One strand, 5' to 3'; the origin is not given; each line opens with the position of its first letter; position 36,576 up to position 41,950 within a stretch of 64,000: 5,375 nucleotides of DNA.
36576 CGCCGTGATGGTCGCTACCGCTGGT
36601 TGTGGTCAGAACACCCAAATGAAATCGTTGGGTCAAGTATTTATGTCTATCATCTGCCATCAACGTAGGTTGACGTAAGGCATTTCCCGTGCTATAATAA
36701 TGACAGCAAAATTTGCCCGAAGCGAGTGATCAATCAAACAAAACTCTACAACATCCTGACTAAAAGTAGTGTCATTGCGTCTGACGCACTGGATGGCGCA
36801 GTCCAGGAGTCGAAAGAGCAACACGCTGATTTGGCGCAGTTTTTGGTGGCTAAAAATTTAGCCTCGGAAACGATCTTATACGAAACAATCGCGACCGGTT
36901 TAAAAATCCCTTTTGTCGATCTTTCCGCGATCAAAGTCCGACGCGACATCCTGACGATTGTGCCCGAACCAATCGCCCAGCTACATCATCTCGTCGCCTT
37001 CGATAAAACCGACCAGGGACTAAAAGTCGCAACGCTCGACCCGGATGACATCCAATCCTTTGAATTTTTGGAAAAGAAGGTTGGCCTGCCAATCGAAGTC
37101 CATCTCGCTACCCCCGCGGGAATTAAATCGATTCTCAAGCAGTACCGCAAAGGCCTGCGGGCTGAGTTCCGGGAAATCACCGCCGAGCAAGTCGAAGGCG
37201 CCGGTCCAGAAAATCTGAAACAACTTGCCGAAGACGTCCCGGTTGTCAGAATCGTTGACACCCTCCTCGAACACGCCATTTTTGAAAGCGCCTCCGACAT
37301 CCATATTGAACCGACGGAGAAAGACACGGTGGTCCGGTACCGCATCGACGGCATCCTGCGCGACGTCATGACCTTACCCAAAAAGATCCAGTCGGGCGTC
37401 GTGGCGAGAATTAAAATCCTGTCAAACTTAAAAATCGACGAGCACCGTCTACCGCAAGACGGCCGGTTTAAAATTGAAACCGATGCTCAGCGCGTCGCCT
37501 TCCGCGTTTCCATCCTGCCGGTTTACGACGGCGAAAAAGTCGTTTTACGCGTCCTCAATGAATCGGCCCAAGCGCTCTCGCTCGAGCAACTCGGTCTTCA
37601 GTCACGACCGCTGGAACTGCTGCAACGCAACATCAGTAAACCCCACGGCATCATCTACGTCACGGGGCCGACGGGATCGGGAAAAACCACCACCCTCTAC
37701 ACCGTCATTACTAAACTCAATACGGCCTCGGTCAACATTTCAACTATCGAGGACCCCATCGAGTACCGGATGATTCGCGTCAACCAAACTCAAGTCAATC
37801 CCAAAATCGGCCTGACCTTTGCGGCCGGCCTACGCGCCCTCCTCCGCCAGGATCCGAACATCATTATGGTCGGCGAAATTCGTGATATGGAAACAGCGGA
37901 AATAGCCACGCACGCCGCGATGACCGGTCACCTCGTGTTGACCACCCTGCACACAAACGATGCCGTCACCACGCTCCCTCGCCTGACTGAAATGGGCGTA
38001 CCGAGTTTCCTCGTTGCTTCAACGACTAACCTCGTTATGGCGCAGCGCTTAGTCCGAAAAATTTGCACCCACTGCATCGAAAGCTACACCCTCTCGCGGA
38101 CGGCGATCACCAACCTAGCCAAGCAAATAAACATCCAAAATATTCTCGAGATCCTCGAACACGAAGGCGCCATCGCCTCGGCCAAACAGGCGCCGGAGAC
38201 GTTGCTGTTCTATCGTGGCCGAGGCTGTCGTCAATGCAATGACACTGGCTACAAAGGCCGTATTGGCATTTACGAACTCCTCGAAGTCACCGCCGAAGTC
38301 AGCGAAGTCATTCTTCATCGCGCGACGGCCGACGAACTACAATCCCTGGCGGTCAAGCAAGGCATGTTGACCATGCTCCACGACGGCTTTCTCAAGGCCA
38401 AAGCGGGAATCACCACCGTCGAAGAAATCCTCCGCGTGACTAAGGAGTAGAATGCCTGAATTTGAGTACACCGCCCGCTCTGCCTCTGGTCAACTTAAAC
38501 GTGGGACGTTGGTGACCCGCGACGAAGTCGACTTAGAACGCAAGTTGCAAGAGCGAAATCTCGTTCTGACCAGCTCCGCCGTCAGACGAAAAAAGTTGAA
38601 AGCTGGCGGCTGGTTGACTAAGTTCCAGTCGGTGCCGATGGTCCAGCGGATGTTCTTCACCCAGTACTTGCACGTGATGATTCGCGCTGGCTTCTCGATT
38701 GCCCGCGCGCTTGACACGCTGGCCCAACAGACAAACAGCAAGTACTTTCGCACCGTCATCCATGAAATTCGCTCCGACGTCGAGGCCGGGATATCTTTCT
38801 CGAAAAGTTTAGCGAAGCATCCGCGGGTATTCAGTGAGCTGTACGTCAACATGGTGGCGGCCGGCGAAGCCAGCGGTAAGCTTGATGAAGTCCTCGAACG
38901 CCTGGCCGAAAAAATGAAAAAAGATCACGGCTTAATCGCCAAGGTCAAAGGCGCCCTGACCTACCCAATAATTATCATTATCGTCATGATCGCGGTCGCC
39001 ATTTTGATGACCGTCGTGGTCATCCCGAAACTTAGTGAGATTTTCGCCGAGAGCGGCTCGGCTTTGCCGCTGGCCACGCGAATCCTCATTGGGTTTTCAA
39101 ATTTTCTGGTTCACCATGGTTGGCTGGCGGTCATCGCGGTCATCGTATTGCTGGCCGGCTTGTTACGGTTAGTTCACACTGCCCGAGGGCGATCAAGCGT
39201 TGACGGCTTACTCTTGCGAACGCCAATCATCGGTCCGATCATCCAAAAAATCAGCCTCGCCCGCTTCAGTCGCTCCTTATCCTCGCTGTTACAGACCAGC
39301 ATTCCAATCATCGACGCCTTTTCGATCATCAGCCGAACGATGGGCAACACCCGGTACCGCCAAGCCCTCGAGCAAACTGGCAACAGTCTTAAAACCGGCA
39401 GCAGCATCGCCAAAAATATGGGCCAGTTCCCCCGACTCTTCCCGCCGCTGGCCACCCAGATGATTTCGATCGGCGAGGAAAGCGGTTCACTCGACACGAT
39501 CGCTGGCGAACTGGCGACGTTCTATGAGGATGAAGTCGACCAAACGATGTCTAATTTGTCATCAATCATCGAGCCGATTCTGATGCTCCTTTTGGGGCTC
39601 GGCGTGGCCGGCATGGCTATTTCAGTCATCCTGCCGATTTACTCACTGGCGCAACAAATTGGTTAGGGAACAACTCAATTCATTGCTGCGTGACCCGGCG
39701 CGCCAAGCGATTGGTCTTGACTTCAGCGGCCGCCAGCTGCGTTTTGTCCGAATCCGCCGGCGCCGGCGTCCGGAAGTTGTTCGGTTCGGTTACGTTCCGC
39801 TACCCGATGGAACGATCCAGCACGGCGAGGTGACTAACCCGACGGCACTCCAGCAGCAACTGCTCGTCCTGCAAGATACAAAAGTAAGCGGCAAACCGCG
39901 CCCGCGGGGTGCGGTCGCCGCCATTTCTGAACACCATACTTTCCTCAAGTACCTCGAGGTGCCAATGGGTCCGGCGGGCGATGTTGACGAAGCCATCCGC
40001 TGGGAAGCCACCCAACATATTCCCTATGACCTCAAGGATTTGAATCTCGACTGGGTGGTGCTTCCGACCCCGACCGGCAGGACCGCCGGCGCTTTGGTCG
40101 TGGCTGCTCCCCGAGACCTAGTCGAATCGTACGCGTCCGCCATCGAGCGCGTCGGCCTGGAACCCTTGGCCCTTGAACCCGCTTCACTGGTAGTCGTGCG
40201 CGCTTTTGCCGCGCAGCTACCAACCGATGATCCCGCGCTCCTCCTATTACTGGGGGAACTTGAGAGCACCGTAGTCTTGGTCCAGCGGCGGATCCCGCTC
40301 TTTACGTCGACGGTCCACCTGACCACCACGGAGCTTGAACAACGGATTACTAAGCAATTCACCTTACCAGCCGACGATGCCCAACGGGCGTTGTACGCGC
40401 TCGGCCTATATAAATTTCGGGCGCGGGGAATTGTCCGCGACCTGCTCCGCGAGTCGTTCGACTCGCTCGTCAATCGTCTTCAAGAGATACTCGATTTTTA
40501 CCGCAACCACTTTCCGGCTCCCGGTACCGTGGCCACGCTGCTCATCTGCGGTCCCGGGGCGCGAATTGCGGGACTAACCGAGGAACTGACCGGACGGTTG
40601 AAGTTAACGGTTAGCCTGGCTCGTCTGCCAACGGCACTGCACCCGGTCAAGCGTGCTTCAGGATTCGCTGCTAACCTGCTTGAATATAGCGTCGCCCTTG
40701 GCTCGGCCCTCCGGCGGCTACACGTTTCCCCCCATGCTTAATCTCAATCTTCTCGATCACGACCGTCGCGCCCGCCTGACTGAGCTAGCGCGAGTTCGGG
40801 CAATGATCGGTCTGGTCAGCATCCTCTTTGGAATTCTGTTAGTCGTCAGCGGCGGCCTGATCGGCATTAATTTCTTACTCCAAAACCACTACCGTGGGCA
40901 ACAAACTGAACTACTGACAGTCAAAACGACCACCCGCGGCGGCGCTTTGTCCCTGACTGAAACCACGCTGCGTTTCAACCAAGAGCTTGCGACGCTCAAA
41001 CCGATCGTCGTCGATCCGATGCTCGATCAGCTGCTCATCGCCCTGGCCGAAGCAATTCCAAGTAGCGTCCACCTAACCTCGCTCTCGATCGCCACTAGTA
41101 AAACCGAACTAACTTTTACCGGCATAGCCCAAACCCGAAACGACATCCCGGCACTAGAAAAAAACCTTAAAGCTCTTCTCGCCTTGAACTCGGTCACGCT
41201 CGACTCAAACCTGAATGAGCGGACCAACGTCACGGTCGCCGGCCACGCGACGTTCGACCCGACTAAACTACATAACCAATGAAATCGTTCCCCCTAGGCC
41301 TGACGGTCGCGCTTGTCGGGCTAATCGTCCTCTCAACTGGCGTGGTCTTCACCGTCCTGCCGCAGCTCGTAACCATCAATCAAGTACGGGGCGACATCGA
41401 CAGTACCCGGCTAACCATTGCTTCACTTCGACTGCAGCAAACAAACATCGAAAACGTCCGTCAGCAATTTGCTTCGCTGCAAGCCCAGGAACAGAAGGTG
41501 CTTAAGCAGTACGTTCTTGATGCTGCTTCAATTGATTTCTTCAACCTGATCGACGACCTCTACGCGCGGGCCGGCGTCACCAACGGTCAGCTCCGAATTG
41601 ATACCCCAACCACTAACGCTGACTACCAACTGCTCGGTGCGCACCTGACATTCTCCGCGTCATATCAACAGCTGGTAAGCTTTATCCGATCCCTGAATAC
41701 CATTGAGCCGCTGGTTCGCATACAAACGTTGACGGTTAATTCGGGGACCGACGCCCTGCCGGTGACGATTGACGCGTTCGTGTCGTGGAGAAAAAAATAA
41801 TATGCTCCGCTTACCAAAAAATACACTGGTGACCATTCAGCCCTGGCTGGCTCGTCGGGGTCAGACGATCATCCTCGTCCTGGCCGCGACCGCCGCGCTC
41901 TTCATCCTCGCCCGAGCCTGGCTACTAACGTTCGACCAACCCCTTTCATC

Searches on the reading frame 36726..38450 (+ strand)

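Call 4: search_protein_families(library=pfam, proteins=[window:36726-38450:+], max_evalue=0.01)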
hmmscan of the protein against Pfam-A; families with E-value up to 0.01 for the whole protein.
window:36726-38450:+ (574 aa): 9 families
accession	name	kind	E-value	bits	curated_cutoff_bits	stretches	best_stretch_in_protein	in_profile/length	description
PF00437.27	T2SSE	-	1.2e-128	429.3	24.9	1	168-570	3-370/370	Type II/IV secretion system protein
PF05157.20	MshEN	-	2.7e-12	46.9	23.1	1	60-144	2-87/90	MshEN domain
PF25199.1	nSTAND_NTPase5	-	0.00013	22.2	34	1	300-344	34-79/145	Novel STAND NTPase 5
PF13401.12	AAA_22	-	0.00014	22.7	27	1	306-341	4-33/130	AAA domain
PF00004.35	AAA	-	0.00029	21.7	21.2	1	310-392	1-73/131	ATPase family associated with various cellular activities (AAA)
PF13191.12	AAA_16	-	0.0022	18.9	32.6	1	302-335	18-52/167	AAA ATPase domain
PF03266.21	NTPase_1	-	0.0039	17.5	23.9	0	310-338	2-30/168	NTPase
PF20720.3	nSTAND3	-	0.0064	16.7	27.2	0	303-344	13-54/155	Novel STAND NTPase 3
PF13173.12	AAA_14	-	0.0088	16.5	27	0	308-348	3-44/129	AAA domain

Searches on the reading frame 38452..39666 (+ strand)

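Call 78: search_protein_families(library=pfam, proteins=[window:38452-39666:+], max_evalue=0.001)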
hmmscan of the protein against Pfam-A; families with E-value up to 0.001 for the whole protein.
window:38452-39666:+ (404 aa): 1 family
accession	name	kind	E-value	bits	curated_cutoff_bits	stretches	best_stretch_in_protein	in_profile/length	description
PF00482.28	T2SSF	-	3.2e-60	202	25.2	2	69-192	1-125/125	Type II secretion system (T2SS), protein F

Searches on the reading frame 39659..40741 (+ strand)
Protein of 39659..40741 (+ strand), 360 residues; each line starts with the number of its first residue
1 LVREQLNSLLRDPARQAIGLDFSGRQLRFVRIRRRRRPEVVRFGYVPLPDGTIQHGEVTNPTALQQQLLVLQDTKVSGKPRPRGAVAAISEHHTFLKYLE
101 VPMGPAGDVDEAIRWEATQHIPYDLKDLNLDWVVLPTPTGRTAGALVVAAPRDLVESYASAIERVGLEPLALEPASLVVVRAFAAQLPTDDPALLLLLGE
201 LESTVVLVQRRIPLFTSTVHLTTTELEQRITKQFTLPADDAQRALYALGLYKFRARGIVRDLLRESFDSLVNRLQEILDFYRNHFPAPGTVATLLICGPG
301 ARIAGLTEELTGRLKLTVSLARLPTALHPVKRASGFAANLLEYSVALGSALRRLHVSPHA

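Call 78: search_protein_families(library=pfam, proteins=[window:39659-40741:+], max_evalue=0.001)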
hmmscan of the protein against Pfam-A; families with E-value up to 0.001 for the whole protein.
window:39659-40741:+ (360 aa): 1 family
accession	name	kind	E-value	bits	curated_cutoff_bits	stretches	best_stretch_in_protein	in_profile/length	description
PF11104.14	PilM_2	-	4.9e-24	85.3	27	1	19-353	1-339/340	Type IV pilus assembly protein PilM;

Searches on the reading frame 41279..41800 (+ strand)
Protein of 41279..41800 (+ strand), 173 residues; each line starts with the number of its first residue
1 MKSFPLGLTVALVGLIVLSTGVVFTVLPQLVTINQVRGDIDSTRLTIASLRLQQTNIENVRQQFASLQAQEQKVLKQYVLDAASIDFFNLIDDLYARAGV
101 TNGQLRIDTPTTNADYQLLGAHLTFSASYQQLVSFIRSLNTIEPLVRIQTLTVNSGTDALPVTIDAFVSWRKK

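Call 78: search_protein_families(library=pfam, proteins=[window:41279-41800:+], max_evalue=0.001)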
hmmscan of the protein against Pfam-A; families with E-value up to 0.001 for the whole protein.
window:41279-41800:+ (173 aa): 2 families
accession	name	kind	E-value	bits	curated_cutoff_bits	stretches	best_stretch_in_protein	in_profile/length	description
PF10741.14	T2SSM_b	-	2.2e-06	28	21.7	1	72-155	4-87/111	Type II secretion system (T2SS), protein M subtype b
PF04350.18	PilO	-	5.4e-05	23.8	22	1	42-159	10-127/145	Pilus assembly protein, PilO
